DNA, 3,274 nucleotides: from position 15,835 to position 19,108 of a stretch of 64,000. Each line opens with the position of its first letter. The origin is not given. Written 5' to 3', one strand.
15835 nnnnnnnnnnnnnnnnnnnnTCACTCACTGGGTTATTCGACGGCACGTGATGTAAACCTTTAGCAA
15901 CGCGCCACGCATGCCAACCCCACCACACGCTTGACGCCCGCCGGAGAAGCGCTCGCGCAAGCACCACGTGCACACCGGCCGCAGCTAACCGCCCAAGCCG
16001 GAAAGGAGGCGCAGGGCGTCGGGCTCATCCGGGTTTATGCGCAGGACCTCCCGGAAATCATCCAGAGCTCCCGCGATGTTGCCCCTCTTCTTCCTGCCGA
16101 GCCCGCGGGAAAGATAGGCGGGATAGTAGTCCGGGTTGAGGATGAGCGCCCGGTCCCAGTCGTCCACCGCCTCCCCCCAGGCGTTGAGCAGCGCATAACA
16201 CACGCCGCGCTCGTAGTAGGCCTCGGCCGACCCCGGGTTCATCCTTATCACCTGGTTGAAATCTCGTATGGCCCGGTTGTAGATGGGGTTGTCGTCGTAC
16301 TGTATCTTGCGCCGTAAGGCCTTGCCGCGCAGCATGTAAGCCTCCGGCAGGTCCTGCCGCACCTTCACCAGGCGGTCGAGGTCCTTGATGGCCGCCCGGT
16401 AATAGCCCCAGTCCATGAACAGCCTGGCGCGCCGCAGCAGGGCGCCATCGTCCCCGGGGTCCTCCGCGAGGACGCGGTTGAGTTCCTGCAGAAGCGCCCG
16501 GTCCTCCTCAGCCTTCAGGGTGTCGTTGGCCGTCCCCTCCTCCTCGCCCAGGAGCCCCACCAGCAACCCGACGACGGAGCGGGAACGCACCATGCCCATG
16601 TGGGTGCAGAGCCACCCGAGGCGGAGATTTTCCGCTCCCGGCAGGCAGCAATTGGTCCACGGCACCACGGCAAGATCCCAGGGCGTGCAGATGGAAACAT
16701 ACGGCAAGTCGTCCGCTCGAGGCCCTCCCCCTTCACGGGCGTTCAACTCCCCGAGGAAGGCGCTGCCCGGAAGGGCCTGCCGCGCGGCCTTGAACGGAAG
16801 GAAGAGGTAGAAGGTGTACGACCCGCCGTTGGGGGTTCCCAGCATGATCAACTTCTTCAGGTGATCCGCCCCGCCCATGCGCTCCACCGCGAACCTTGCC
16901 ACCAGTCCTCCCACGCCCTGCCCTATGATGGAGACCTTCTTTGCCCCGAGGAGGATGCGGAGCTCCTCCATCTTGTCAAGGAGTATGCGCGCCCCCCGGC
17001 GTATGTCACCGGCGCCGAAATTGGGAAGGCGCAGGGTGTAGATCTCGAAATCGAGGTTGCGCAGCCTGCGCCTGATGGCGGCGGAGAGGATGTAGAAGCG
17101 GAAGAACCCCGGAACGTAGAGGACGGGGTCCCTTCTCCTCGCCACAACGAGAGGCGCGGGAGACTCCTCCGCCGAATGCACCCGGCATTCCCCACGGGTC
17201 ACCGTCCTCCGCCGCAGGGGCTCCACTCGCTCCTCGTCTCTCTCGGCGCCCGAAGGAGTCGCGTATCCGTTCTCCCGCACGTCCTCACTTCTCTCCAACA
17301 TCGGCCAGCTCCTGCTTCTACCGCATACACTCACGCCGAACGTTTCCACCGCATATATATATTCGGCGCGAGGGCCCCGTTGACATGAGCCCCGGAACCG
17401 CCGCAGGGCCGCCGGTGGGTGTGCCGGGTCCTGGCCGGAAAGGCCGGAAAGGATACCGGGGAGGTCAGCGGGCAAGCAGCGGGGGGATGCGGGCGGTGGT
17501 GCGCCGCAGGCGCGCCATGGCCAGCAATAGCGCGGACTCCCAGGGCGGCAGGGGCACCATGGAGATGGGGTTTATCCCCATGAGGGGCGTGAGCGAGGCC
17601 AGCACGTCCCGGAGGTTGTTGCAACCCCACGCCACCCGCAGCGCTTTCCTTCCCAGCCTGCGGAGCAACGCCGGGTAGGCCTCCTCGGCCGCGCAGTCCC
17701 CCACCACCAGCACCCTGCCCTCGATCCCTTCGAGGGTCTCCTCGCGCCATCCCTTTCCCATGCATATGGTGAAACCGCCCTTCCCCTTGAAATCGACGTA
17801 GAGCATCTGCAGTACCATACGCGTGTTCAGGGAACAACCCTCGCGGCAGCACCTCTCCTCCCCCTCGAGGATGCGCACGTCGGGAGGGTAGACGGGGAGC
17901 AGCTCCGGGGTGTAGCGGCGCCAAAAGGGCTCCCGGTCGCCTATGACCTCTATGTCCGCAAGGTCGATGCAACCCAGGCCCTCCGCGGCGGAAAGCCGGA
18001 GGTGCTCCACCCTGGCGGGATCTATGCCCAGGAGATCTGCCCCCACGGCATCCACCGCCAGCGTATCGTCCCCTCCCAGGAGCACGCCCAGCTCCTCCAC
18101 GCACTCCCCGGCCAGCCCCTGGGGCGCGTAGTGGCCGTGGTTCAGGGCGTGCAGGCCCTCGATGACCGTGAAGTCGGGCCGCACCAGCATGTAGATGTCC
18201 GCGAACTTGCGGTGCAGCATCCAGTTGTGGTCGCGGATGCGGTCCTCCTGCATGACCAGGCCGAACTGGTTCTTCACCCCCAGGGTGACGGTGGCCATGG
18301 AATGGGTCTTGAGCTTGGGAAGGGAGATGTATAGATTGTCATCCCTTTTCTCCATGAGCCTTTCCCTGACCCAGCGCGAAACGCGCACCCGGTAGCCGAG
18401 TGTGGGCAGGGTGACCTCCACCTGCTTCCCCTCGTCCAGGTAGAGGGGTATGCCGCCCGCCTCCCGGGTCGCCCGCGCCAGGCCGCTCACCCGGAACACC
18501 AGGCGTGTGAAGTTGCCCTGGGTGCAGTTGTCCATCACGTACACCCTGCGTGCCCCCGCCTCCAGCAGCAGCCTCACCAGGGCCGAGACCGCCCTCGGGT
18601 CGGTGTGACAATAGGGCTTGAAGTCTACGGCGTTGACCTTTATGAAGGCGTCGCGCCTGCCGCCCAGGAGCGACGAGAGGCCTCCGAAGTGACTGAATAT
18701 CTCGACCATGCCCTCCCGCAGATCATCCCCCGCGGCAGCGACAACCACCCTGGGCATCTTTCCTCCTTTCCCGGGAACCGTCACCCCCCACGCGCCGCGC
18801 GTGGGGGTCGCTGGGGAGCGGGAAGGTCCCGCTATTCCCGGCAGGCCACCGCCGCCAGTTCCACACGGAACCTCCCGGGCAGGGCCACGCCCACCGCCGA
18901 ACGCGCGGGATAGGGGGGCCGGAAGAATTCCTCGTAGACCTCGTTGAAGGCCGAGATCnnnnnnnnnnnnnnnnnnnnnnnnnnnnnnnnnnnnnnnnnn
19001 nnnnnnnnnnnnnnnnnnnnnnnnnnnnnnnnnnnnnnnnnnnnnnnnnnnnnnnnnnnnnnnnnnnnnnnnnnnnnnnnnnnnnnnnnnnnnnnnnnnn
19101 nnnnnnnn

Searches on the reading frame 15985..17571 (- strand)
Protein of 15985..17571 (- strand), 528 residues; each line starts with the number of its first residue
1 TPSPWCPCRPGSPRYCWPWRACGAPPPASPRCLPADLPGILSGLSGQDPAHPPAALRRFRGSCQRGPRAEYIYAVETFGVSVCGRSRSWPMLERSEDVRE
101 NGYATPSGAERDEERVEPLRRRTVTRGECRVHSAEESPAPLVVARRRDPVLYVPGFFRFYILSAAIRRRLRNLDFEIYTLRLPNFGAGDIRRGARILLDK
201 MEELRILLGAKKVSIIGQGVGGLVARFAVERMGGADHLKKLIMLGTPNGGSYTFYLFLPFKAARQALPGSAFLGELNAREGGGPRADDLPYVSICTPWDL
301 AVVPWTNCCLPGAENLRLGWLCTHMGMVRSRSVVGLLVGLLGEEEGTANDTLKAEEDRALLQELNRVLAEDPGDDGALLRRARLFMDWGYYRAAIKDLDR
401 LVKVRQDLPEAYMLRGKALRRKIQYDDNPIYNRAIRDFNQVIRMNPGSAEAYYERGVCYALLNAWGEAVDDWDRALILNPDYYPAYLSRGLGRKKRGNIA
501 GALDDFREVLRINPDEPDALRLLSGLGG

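Call 28: search_protein_families(library=pfam, proteins=[window:15985-17571:-], max_evalue=0.001)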
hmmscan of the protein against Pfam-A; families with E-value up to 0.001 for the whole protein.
window:15985-17571:- (528 aa): 10 families
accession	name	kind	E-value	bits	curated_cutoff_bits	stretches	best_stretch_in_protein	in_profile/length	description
PF13414.12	TPR_11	-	3.2e-18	65.6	26.8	0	431-460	10-39/42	TPR repeat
PF00515.34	TPR_1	-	1.7e-17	62.9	27.8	1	449-482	1-34/34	Tetratricopeptide repeat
PF13371.12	TPR_9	-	2.3e-16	60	35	2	473-522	19-68/73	Tetratricopeptide repeat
PF07719.23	TPR_2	-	1e-14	53.8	27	1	449-482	1-34/34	Tetratricopeptide repeat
PF13432.12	TPR_16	-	4.3e-14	53.1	32.7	1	431-481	13-63/65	Tetratricopeptide repeat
PF14559.12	TPR_19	-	7.1e-11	42.7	25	0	361-417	11-67/68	Tetratricopeptide repeat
PF13431.12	TPR_17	-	1.3e-08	34.9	24.4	0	438-468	2-32/34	Tetratricopeptide repeat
PF13428.12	TPR_14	-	6.3e-06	26.8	23.5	0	486-523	4-41/44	Tetratricopeptide repeat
PF13181.12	TPR_8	-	6.7e-06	26.3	25.7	0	377-406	3-32/34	Tetratricopeptide repeat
PF02089.21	Palm_thioest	-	0.00091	19.4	26.8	0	209-255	71-117/254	Palmitoyl protein thioesterase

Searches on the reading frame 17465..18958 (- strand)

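Call 28: search_protein_families(library=pfam, proteins=[window:17465-18958:-], max_evalue=0.001)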
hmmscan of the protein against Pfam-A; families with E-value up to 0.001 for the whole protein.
window:17465-18958:- (497 aa): 1 family
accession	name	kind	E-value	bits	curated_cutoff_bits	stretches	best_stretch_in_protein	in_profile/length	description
PF04015.17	DUF362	-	5e-35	121.8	24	1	105-308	2-200/200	Domain of unknown function (DUF362)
